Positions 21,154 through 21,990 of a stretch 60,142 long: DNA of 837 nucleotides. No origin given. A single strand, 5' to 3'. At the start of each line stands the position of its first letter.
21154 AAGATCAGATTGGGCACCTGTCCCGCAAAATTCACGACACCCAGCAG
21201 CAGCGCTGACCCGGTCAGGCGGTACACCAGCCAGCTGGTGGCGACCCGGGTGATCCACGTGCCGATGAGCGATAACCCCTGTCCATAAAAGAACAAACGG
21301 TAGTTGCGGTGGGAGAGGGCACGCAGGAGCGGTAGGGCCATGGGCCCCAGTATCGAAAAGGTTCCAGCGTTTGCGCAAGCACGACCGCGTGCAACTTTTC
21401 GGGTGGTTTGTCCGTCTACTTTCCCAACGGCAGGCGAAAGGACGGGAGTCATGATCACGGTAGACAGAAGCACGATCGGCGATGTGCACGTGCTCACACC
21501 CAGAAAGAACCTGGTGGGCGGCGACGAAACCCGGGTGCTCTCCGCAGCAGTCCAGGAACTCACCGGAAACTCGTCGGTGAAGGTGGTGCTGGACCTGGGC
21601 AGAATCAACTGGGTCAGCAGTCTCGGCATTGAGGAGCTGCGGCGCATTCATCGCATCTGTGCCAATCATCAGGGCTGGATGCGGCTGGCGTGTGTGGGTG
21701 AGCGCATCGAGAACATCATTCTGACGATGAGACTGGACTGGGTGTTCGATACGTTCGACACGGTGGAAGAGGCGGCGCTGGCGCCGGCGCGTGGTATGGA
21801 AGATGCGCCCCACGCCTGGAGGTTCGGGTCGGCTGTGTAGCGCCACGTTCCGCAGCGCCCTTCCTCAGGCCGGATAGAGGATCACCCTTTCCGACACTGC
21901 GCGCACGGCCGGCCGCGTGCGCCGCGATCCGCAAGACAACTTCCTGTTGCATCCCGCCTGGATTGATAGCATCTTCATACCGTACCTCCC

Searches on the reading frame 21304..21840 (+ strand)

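Call 94: search_protein_families(library=pfam, proteins=[window:21304-21840:+], max_evalue=0.001)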
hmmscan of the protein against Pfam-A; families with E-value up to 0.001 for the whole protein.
window:21304-21840:+ (178 aa): 1 family
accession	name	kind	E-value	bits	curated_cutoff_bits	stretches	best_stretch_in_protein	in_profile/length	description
PF01740.26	STAS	-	7e-07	29.4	22.6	1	58-157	7-106/106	STAS domain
